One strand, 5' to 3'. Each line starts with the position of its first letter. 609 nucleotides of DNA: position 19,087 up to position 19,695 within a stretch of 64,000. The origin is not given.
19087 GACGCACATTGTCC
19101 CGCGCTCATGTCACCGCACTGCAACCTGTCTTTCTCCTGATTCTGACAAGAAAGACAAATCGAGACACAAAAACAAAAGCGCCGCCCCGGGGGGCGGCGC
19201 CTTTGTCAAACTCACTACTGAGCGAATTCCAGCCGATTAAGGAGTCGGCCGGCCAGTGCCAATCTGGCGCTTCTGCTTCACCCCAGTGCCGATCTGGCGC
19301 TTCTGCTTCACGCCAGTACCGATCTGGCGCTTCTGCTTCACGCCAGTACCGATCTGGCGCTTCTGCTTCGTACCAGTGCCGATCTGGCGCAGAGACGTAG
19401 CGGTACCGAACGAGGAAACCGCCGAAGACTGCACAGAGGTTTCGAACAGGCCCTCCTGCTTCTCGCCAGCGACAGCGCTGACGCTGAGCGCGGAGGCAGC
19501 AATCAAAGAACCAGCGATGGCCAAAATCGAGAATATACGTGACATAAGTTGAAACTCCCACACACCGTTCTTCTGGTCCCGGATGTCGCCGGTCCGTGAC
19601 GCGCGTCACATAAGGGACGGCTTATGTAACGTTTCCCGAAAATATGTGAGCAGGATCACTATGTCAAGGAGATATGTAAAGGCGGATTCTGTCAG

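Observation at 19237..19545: Monocistronic gene for a Sec-signal protein consisting of 4.5 tandem decapeptides QIGTG(V/T)KQKR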

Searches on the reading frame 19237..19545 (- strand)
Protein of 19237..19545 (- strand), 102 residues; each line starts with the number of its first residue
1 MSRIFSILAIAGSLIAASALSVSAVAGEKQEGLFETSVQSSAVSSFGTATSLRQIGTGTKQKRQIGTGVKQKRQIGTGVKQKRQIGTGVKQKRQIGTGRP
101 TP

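Call 7: search_protein_families(library=pfam, proteins=[window:19237-19545:-], max_evalue=0.01)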
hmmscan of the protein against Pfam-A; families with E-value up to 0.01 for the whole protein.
window:19237-19545:- (102 aa): 0 families

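Call 8: search_protein_families(library=ncbifam, proteins=[window:19237-19545:-], max_evalue=0.01)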
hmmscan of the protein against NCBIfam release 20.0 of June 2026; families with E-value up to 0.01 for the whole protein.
window:19237-19545:- (102 aa): 0 families

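Call 9: find_homologous_proteins(query=window:19237-19545:-, max_evalue=1)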
Query window:19237-19545:- (102 aa): 1 proteins with E <= 1 among 20 candidates.
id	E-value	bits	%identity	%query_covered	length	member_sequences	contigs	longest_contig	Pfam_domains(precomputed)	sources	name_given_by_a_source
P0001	8.8e-52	190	99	100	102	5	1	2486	-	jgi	jgi:hypothetical protein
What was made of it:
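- Tried and rejected: The single-sequence homologue search found only one 99%-identical cluster (call 9).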

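Call 12: find_encoding_contigs(protein=window:19237-19545:-, flank=10000, max_places=10)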
Protein window:19237-19545:- (102 aa): 4 contigs read that carry it; 4 places shown.
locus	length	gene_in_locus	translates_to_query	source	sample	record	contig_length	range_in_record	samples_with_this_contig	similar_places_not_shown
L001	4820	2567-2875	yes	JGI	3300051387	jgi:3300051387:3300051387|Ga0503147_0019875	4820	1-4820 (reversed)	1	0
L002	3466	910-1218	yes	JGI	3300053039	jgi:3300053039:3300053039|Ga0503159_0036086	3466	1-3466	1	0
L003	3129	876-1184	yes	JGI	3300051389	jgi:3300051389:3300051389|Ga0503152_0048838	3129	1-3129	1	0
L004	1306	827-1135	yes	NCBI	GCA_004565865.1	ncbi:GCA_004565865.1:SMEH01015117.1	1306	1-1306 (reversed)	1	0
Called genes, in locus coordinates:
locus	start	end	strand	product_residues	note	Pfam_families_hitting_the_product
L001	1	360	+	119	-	?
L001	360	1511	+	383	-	PF01966:HD, PF13286:HD_assoc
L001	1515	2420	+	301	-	PF20112:DUF6502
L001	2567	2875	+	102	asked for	-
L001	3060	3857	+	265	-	PF20112:DUF6502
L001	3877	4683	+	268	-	-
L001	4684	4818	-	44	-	?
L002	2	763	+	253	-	PF20112:DUF6502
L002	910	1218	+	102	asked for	-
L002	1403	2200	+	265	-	PF20112:DUF6502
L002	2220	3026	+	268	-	-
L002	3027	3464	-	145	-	?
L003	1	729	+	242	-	?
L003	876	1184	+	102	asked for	-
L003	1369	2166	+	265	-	PF20112:DUF6502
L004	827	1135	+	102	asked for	-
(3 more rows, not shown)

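Call 13: find_encoding_contigs(protein=P0001, flank=10000, max_places=10)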
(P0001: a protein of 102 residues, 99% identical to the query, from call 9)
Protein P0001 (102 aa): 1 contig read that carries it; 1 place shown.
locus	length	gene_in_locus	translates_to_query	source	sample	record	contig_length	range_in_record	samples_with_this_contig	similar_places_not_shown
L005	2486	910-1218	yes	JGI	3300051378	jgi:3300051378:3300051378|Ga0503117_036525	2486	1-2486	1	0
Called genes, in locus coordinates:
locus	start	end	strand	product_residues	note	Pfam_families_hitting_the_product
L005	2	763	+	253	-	PF20112:DUF6502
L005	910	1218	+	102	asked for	-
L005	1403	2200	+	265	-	PF20112:DUF6502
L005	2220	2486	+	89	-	?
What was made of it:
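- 19237..19545 (-): CDS of the 102-aa IGTG-repeat protein, stop codon included. Identical or 99% identical protein on 5 independent metagenome/MAG contigs (calls 9, 12, 13).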

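Call 32: find_homologous_proteins(query=A2, max_evalue=0.01)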
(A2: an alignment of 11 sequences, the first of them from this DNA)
Query A2 (11 sequences) (102 aa, profile of the alignment): 12 proteins with E <= 0.01 among 8000 candidates.
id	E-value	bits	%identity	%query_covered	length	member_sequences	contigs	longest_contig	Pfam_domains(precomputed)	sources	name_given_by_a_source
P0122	4.7e-33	131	63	96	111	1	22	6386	-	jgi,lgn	jgi:hypothetical protein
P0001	5.7e-31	124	99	100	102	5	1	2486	-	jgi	jgi:hypothetical protein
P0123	1.5e-24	104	58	99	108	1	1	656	-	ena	-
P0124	3.3e-21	93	43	96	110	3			-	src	-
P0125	1.2e-20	91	37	97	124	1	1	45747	-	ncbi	-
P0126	7.5e-19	86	35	100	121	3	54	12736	-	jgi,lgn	jgi:hypothetical protein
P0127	8.7e-15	73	35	97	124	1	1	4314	-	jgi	jgi:hypothetical protein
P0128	2.0e-13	68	42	99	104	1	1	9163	-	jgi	jgi:hypothetical protein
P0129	8.3e-11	60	37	81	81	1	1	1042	-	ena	-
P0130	8.0e-7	47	41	66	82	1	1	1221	-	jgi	jgi:hypothetical protein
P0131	1.2e-6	46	37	29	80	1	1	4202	-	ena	-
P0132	3.3e-6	45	33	77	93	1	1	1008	-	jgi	jgi:pyrimidine deaminase RibD-like protein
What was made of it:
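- On IGTG-array family (undescribed; defined in this session): Its near-identical cluster P0001 scored E = 5.7e-31 in the profile search (call 32).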

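Call 42: search_protein_representatives(alignment_id=A3)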
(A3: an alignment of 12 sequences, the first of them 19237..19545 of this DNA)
Query: 12 sequences, 108 profile positions. Proteins with E-value up to 0.001 (for the whole library): 148; up to 1e-10: 49; up to 1e-30: 5. The best 148 are listed.
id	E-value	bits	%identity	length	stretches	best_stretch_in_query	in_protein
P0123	5.7e-35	136.1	-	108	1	1-108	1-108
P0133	7.4e-35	135.7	-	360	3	47-107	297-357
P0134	7.9e-34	132.4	-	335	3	49-107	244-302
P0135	9.0e-34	132.2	-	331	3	36-107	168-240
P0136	1.3e-31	125.2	-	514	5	48-106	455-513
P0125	1.1e-29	119.0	-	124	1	1-107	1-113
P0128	1.3e-29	118.9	-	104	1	3-108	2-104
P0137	2.3e-28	114.8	-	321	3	50-107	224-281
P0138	4.3e-28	113.9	-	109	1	1-108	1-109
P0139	9.6e-28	112.8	-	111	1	1-107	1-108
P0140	1.7e-25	105.6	-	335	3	47-107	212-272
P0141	8.1e-24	100.2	-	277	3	41-107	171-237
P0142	4.1e-23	97.9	-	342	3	48-107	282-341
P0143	5.1e-23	97.6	-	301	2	42-107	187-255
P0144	4.2e-22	94.6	-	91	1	1-89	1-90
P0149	7.6e-19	84.2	-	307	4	48-107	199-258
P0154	8.7e-16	74.3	-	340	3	50-108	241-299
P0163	6.2e-13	65.2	-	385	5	42-107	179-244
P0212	8.8e-07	45.4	-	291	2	37-107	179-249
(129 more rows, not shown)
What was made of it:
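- Family size and architectures: 148 representatives at E <= 1e-3 among 1.84 billion proteins (call 42).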

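Call 45: search_protein_families(library=pfam, proteins=[P0133, P0134, P0135, P0137, P0140, P0142, P0149, P0154, P0163, P0212], max_evalue=10)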
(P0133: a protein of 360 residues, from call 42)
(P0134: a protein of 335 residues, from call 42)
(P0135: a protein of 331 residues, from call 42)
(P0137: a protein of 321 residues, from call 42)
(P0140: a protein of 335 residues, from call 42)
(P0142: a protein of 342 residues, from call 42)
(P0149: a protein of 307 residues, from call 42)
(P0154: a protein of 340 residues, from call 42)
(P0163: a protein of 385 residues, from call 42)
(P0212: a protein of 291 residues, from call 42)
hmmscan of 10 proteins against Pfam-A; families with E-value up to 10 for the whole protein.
P0133 (360 aa): 0 families

P0134 (335 aa): 1 family
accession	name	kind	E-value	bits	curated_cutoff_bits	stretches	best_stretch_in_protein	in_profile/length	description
PF18914.6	DUF5666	-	9.6e-09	35.9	27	2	54-111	2-49/60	Domain of unknown function (DUF5666)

P0135 (331 aa): 3 families
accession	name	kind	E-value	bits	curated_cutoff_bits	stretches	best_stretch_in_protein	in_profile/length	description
PF02666.20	PS_Dcarbxylase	-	0.051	13.7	22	1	100-147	134-179/198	Phosphatidylserine decarboxylase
PF01315.27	Ald_Xan_dh_C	-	0.19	12.5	31.3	1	78-154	14-87/110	Aldehyde oxidase and xanthine dehydrogenase, a/b hammerhead domain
PF12382.13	Peptidase_A2_2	-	0.31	11.5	27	1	281-325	47-90/137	Retrotransposon peptidase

P0137 (321 aa): 3 families
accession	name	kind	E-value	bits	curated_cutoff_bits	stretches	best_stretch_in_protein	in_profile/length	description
PF18914.6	DUF5666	-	3.4e-09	37.3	27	2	33-93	2-59/60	Domain of unknown function (DUF5666)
PF22471.2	Mcm2-like_OB_arc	-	0.36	11.3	27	0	182-210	17-45/73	Mcm2-like, OB fold, archaea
PF13975.11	gag-asp_proteas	-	5.8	8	28.2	0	230-246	7-23/92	gag-polyprotein putative aspartyl protease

P0140 (335 aa): 1 family
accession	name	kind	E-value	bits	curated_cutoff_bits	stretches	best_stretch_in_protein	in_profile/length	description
PF18914.6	DUF5666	-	0.06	14.1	27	1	34-79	2-54/60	Domain of unknown function (DUF5666)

P0142 (342 aa): 1 family
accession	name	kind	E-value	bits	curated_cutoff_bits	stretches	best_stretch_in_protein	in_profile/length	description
PF10190.14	Tmemb_170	-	2.1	9.1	29.5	0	153-191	52-90/106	Putative transmembrane protein 170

P0149 (307 aa): 1 family
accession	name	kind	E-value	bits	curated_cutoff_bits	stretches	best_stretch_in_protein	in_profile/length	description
PF18914.6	DUF5666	-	0.0097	16.6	27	1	36-85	2-59/60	Domain of unknown function (DUF5666)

P0154 (340 aa): 2 families
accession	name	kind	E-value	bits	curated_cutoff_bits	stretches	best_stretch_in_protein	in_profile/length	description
PF18914.6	DUF5666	-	1.1e-12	48.5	27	2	31-90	2-58/60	Domain of unknown function (DUF5666)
PF11681.13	KPP10_Orf10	-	6.4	7.1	25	0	291-318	11-38/144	Bacteriophage KPP10, Structural protein ORF10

P0163 (385 aa): 0 families

P0212 (291 aa): 1 family
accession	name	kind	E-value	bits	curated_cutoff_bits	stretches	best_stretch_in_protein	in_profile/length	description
PF25296.1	Decapeptide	-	0.093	13.1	45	2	211-278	4-71/74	Decapeptide repeat region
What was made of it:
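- On DUF5666 (PF18914): The class B relatives do have the domain (call 45).
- Closest known: Multi-core secreted peptide precursors delimited by dibasic sites. Different: The conserved part is in the middle of the unit, and the array can be fused to a DUF5666 domain (call 45).
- The class B N-domain is DUF5666, above the Pfam cut-off in 3 of 10 tested (call 45).
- Tried and rejected: This is noise (call 45).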

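Call 49: search_protein_families(library=pfam, alignment_id=A3, max_evalue=10)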
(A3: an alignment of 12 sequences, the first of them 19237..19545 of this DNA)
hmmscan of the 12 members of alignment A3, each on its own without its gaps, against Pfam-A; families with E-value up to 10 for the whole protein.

A. member 1, window:19237-19545:- (102 aa): 0 families

B. families by the number of members that match (of 12 scanned): 5 families
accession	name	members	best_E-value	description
PF10807.14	DUF2541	1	0.096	Domain of unknown function (DUF2541)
PF19748.4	DUF6235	1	0.18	Family of unknown function (DUF6235)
PF03989.18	DNA_gyraseA_C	1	0.73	DNA gyrase C-terminal domain, beta-propeller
PF06451.17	Moricin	1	1.9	Moricin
PF21025.2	Fapy_DNA_glyco_C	1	2.2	Formamidopyrimidine-DNA glycosylase C-terminal domain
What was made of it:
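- On DUF5666 (PF18914): Calls 7 and 49: no Pfam hit for the window protein.
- On Pentapeptide-repeat proteins (PF00805 and relatives): No Pfam hit at E <= 10 (calls 45, 49).
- No Pfam pentapeptide or RTX model hits any member even at E <= 10 (calls 45, 49).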

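Call 56: predict_structure(alignment_id=A3)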
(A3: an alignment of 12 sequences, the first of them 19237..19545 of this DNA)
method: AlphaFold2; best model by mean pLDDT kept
length: 102 residues; sequences in the alignment: 12
mean_pLDDT: 49.5   pTM: 0.11
mean pLDDT of the five models: 49.5, 47.4, 46.5, 44.5, 42.2
residues with pLDDT >= 90: 0; 70-90: 0; 50-70: 53; < 50: 49
segments of 3 or more residues with pLDDT < 50: 41-47, 63-66, 73-79, 83-88, 93-96
pLDDT, mean of each block of 10 residues (from residue 1): 54 53 51 51 46 50 48 47 47 49 47
secondary structure, 60 per line:
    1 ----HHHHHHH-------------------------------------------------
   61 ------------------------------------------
elements in order: H5-11
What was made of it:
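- On Pentapeptide-repeat proteins (PF00805 and relatives): AlphaFold2 gives no fold (call 56).
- Closest known: Pentapeptide-repeat. Different: No predicted fold (call 56).
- Disorder: the AlphaFold2 model has pLDDT 49.5, pTM 0.11 and no secondary structure in the mature part (call 56). AlphaFold2 gives no structure (call 56). There is no predicted fold (call 56).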

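Call 71: search_solved_structures(query=P0154, max_evalue=1)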
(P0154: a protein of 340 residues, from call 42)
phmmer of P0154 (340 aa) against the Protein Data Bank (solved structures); distinct sequences matched with E-value up to 1: 6.
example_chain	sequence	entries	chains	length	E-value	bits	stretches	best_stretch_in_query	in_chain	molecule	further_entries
4yfo_A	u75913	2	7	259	0.00022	24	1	201-321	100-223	beta1_ex1 | 6beta1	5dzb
4yei_A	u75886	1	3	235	0.037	16.7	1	222-305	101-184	beta1mut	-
4yc5_A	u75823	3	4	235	0.038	16.6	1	202-305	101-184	beta1 | beta1 protein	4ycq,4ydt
6tba_5A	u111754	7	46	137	0.071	15.7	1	203-270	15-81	Phage major tail protein, TP901-1 family | Tail tube protein Rcc01691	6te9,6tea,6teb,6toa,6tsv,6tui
5dra_A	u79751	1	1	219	0.085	15.5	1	229-325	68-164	3beta1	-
2bb0_A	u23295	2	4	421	0.2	14.3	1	82-158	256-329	Imidazolonepropionase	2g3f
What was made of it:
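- One class B array weakly matches designed pentapeptide-repeat solenoids (E = 2.2e-4, call 71).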

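Call 73: search_solved_structures(query=P0154, max_evalue=0.001, show_alignments=1)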
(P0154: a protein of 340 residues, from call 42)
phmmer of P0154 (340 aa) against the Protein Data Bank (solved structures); distinct sequences matched with E-value up to 0.001: 1.
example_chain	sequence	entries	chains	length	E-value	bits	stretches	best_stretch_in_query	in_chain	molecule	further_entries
4yfo_A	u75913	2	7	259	0.00022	24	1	201-321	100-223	beta1_ex1 | 6beta1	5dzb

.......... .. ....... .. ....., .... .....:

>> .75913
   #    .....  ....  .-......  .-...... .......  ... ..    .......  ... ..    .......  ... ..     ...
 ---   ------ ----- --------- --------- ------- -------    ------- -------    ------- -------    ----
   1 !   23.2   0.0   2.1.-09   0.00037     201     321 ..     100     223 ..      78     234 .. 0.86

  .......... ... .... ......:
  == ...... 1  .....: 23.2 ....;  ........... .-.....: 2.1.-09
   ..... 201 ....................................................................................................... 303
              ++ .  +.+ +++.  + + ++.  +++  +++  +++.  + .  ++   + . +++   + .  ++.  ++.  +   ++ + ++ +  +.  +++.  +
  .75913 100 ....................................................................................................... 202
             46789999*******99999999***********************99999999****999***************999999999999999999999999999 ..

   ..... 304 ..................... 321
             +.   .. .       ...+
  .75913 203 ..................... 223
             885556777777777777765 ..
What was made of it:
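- On Pentapeptide-repeat proteins (PF00805 and relatives): There is only one weak, glycine-driven PDB match for one class B member (calls 71, 73).
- The 'beta1' alignment shares almost only glycines (call 73).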

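Call 74: search_solved_structures(query=A3, max_evalue=10, show_alignments=1)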
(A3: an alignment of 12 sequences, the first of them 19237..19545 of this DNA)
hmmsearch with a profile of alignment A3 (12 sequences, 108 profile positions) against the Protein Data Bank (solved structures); distinct sequences matched with E-value up to 10: 5.
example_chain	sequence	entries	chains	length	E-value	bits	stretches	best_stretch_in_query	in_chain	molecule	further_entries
28nt_E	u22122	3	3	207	0.53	13.8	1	7-82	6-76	Large ribosomal subunit protein uL4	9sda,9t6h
10qm_M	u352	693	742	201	0.56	13.8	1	15-83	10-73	Large ribosomal subunit protein uL4 | 50S ribosomal protein L4 | 50S ribosomal protein L2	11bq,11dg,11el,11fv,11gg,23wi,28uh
4v4v_BC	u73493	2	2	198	0.56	13.8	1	15-83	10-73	50S ribosomal protein L4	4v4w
5wdt_E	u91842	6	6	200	0.75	13.4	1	16-83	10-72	50S ribosomal protein L4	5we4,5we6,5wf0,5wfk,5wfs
3ucp_A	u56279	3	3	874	1.2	12.7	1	1-28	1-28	UndA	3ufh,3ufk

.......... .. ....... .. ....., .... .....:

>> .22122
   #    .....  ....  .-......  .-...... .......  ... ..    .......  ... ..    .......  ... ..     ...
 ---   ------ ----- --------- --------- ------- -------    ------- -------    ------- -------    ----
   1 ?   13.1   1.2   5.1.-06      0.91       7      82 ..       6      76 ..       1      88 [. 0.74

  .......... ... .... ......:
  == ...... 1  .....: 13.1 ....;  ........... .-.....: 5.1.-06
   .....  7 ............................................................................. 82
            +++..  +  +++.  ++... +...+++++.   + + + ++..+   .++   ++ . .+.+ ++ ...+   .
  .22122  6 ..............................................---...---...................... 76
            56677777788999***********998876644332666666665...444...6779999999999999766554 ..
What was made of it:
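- Closest known: Pentapeptide-repeat. Different: No profile match (calls 45, 49, 74).
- The family profile finds nothing in the PDB (call 74).
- Tried and rejected: The single PDB hit is driven by glycine periodicity (calls 45, 49, 56, 71, 73, 74).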

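Call 76: search_protein_families(library=padloc, proteins=[window:19237-19545:-], max_evalue=0.01)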
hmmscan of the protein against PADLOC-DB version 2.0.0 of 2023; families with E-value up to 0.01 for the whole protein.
window:19237-19545:- (102 aa): 0 families

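Call 77: search_protein_families(library=phrogs, proteins=[window:19237-19545:-], max_evalue=0.01)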
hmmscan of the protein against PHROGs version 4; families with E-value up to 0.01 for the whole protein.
window:19237-19545:- (102 aa): 0 families
